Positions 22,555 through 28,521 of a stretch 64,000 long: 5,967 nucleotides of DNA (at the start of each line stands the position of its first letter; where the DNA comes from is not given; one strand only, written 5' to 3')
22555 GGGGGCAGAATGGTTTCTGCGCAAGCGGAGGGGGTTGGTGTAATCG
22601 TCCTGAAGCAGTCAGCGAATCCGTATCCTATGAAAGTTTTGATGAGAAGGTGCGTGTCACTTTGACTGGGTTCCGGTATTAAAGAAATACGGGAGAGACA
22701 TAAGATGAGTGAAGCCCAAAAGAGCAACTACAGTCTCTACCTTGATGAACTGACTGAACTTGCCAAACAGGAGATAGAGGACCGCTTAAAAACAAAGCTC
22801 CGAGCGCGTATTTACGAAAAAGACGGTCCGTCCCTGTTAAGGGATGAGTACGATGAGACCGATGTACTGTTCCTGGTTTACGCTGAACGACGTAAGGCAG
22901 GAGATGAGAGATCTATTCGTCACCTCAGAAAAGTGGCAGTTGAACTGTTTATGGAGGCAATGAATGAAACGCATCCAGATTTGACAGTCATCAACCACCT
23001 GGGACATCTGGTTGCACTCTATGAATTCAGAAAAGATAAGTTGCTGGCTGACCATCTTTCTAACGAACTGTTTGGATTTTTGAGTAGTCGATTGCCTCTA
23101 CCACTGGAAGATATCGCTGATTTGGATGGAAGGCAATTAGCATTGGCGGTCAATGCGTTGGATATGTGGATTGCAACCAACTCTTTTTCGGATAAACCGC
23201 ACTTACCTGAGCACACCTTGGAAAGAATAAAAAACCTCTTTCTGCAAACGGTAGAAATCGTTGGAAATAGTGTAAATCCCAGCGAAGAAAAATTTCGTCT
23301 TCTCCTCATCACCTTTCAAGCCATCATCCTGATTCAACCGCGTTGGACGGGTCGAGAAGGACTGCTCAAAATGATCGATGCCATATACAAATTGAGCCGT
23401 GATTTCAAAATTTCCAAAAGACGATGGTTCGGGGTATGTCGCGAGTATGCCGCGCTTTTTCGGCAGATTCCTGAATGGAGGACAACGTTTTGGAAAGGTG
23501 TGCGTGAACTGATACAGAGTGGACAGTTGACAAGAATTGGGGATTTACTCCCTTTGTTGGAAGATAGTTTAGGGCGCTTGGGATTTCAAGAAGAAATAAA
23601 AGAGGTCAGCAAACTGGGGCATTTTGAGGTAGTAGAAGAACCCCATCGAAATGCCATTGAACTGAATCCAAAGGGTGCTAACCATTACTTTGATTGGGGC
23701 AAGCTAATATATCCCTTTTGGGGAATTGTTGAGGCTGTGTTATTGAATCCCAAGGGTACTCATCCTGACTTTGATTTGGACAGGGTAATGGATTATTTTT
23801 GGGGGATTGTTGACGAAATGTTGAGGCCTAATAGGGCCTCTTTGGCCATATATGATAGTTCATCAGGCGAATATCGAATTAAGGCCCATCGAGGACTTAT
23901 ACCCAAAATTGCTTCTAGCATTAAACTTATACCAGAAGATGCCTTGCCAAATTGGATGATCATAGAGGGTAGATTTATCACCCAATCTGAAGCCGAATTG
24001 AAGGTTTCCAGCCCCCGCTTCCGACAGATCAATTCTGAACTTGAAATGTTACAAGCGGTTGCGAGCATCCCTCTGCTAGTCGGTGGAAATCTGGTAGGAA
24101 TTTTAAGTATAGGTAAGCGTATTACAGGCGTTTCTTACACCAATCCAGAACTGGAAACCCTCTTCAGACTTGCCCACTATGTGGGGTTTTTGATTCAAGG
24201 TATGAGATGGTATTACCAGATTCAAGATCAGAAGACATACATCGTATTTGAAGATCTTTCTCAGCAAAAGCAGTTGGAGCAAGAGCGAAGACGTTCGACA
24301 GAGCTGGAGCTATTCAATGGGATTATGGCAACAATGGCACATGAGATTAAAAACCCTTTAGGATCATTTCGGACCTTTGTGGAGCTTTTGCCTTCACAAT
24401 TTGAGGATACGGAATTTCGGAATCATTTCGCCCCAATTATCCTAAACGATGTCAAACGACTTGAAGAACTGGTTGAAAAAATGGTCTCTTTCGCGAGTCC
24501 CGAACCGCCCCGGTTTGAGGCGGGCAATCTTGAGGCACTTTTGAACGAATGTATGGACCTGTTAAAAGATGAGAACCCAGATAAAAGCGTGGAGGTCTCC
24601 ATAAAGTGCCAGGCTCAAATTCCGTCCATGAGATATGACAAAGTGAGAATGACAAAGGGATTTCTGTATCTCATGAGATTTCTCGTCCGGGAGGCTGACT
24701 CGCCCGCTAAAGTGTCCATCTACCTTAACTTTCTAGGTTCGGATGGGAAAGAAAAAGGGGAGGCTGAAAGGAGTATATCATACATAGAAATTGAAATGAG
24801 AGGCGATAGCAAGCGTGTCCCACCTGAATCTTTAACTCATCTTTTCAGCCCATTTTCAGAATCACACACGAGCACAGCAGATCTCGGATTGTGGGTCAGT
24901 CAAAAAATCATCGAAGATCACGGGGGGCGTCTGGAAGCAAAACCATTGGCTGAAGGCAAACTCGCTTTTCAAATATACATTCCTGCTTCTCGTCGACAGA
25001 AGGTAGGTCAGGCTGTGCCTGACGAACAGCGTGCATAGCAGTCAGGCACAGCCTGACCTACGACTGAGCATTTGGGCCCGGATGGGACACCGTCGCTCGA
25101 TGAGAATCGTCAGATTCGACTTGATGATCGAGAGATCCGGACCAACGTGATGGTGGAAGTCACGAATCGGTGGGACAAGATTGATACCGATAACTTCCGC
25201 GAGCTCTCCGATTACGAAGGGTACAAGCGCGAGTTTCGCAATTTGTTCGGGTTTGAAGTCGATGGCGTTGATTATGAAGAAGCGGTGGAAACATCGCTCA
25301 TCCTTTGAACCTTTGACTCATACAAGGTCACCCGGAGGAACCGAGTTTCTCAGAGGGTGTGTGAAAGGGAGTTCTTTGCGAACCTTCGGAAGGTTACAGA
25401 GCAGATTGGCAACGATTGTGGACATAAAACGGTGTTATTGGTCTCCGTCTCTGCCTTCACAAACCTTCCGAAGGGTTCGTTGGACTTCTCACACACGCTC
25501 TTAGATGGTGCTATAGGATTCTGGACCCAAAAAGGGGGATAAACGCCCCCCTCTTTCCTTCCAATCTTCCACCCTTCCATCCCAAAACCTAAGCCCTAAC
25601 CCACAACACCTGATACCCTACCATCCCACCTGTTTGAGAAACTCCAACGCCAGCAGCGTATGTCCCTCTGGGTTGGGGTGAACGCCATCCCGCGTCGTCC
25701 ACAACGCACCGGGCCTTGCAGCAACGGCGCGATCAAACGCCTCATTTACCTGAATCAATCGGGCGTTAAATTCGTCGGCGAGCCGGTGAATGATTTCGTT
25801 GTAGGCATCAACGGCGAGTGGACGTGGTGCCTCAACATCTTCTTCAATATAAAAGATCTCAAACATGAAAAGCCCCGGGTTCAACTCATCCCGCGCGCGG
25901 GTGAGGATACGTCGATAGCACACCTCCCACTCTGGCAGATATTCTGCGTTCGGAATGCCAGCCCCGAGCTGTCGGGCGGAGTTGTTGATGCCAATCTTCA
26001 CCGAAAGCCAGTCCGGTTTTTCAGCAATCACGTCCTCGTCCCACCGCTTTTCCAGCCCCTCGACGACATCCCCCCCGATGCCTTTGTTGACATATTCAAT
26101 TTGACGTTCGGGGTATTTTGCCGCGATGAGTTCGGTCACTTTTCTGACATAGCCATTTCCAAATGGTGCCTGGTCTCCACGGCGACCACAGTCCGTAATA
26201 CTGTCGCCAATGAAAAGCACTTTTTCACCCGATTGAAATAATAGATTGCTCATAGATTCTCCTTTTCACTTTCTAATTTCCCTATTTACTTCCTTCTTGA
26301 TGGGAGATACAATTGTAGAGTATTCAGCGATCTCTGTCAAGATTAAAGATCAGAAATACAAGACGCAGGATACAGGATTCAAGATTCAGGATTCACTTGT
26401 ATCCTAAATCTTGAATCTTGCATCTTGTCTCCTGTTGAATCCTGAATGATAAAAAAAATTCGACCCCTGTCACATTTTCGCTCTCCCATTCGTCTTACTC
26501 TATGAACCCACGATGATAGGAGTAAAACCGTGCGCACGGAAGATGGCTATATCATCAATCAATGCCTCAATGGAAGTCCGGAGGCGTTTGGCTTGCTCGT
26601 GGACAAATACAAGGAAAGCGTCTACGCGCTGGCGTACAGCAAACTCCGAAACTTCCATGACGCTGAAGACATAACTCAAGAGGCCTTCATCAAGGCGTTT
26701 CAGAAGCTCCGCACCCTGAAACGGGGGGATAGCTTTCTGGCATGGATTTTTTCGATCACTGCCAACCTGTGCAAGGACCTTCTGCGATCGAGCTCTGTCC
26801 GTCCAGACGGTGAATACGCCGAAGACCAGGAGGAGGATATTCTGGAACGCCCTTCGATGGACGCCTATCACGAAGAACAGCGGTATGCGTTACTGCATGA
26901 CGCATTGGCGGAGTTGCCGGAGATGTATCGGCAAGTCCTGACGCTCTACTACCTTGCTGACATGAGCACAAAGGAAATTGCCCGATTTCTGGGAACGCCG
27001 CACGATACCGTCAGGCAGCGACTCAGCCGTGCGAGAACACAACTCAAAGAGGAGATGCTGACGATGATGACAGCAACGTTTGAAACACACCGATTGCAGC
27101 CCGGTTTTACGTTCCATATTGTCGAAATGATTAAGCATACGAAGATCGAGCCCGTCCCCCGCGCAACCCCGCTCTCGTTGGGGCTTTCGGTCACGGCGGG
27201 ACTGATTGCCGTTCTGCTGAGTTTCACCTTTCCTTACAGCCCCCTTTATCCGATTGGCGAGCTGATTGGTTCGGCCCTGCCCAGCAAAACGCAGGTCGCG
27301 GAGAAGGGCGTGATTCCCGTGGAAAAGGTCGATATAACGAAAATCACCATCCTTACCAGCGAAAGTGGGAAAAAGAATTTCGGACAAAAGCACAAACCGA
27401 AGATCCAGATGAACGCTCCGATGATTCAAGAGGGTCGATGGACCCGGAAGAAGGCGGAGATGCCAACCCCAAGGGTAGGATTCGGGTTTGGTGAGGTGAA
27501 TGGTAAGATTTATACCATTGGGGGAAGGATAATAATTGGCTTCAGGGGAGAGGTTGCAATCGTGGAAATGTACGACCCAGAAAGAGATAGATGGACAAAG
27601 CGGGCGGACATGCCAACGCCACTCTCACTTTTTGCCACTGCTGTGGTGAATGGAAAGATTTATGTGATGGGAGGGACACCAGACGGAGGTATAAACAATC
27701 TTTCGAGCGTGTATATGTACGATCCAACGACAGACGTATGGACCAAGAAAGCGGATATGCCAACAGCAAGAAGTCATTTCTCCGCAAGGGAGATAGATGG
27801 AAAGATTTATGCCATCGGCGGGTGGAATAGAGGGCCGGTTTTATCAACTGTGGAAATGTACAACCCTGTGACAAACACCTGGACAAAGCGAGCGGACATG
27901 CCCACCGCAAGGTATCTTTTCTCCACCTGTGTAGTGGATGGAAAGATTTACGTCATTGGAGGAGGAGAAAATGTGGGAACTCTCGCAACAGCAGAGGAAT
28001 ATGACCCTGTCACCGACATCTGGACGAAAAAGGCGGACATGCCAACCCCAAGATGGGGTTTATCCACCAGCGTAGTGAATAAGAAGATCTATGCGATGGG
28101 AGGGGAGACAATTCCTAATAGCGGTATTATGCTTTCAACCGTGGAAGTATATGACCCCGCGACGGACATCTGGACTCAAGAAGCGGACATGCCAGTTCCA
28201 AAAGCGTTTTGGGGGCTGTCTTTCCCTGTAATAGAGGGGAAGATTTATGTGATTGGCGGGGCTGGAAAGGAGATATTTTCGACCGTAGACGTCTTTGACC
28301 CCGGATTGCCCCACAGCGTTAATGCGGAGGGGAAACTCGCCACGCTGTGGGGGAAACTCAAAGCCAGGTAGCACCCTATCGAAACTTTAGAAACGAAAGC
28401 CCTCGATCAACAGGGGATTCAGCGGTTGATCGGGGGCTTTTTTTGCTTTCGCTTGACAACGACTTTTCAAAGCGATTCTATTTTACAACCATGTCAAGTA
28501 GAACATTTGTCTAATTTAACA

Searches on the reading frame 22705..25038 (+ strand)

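Call 39: search_protein_families(library=ncbifam, proteins=[window:22705-25038:+], max_evalue=1e-8)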
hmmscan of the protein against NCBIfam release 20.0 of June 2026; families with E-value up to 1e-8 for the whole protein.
window:22705-25038:+ (777 aa): 15 families
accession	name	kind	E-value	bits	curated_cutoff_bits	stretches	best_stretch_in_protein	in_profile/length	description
NF008468.0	PRK11360.1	equivalog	4.7e-33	114.4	646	1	513-765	372-612/616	two-component system sensor histidine kinase AtoS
NF007688.0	PRK10364.1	equivalog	2.7e-23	82.5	479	1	520-766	223-456/460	two-component system sensor histidine kinase ZraS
NF008293.1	PRK11073.1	equivalog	1.8e-19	70.2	240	1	506-761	99-347/349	nitrogen regulation protein NR(II)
NF053867.1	SprKinKinDBac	equivalog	2.9e-18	65.6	775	1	518-762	267-498/500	sporulation kinase KinD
NF046044.1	PnpS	equivalog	5.1e-14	52.1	400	1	505-717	147-341/390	two-component system histidine kinase PnpS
NF008312.0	PRK11100.1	equivalog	7.5e-14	51.4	356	1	522-760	241-473/477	two-component system sensor histidine kinase CreC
NF047497.1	HK_LIC_12097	equivalog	5.7e-13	48.3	500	1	511-761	122-366/367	LIC_12097 family sensor histidine kinase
NF033091.0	HK_VanS_ACDEFG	equivalog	5.8e-12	45.3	400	1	523-760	59-293/293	vancomycin resistance histidine kinase VanS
NF047466.1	hybrid_RR_LvrB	exception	2.1e-10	40.3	500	1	520-760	135-375/377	hybrid histidine kinase/response regulator LvrB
TIGR02966.1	phoR_proteo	equivalog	2.1e-10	40.2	334.2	1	505-663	91-244/333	phosphate regulon sensor histidine kinase PhoR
NF058527.1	HistKinChvGCaul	equivalog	2.4e-10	39.8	740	1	535-746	304-513/535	two-component sensor histidine kinase ChvG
NF046026.1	HisKinCckACaul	equivalog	9.7e-10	37.2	1000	1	503-774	268-545/678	cell cycle histidine kinase CckA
NF047496.1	HK_LIC11548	equivalog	1e-09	37.7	750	1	531-760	354-588/589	LIC_11548 family sensor histidine kinase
NF010411.0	PRK13837.1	equivalog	2.8e-09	35.6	647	1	519-770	432-684/828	two-component system VirA-like sensor kinase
NF038297.2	hybrid_HK_HrmK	equivalog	3.8e-09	35.7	725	0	519-770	219-466/607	hybrid histidine kinase/response regulator HrmK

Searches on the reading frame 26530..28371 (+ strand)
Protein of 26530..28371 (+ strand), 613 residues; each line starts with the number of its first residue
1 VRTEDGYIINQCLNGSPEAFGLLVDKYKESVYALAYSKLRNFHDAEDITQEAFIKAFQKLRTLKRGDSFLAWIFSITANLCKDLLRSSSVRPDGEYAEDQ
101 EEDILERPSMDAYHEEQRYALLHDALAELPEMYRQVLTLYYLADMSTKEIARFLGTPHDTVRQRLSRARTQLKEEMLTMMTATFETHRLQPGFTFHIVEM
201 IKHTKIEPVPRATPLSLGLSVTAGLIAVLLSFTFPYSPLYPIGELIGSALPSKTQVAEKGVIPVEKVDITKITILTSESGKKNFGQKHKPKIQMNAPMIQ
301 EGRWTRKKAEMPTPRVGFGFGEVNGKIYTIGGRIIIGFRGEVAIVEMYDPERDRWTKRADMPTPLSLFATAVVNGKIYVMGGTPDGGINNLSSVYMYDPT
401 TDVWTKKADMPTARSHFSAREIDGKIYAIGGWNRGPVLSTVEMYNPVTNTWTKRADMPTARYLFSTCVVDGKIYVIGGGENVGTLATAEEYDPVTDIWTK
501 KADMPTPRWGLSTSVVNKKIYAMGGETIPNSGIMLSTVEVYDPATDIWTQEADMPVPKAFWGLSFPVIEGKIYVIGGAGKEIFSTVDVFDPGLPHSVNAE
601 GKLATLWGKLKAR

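Call 26: search_protein_families(library=ncbifam, proteins=[window:26530-28371:+], max_evalue=0.00001)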
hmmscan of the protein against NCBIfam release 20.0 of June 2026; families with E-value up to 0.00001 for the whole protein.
window:26530-28371:+ (613 aa): 85 families (the best 25 are shown)
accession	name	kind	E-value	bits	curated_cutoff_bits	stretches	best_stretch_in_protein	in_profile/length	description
TIGR02937.1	sigma70-ECF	superfamily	1.1e-32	113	42.9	1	19-176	2-165/165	sigma-70 family RNA polymerase sigma factor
NF058625.1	sigma_PG0214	equivalog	8.2e-32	110.2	130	1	19-180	5-165/170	GFO_1088 family ECF-type sigma factor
NF007223.0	PRK09641.1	equivalog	2.1e-31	109.2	209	1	8-176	8-184/187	RNA polymerase sigma factor SigW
NF006930.0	PRK09415.1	subfamily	3.9e-30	105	198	1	23-176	21-175/179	RNA polymerase factor sigma C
NF008888.0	PRK11922.1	equivalog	1.8e-28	99.8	204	1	3-181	15-201/231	RNA polymerase sigma factor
NF009171.0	PRK12518.1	equivalog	1.7e-27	96.5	208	1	4-174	13-182/191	RNA polymerase sigma factor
TIGR02985.1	Sig70_bacteroi1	subfamily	2e-27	96.4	126.4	1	18-176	1-162/162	RNA polymerase sigma-70 factor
TIGR02954.1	Sig70_famx3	hypoth_equivalog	3e-27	95.4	188.5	1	8-176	6-167/170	RNA polymerase sigma-70 factor, TIGR02954 family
NF004113.0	PRK05602.1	equivalog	3.5e-27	95.4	208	1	4-177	31-202/211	RNA polymerase sigma factor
NF008891.0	PRK11924.1-5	subfamily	7e-27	94.6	259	1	23-176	8-163/171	RNA polymerase sigma factor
TIGR02948.1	SigW_bacill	equivalog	1.4e-26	93.7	243.1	1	8-176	8-184/187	RNA polymerase sigma factor SigW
NF009166.1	PRK12513.1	equivalog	5.5e-26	91.5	206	1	4-179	8-189/193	RNA polymerase sigma factor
NF007229.0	PRK09647.1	equivalog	8.3e-26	90.7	265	1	20-184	46-210/220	RNA polymerase sigma factor SigE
NF007225.0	PRK09643.1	equivalog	8.4e-26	90.9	190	1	8-180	17-186/204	RNA polymerase sigma factor SigM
TIGR02989.1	Sig-70_gvs1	subfamily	1.8e-25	89.7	124.55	1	18-173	1-155/158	RNA polymerase sigma-70 factor, Rhodopirellula/Verrucomicrobium family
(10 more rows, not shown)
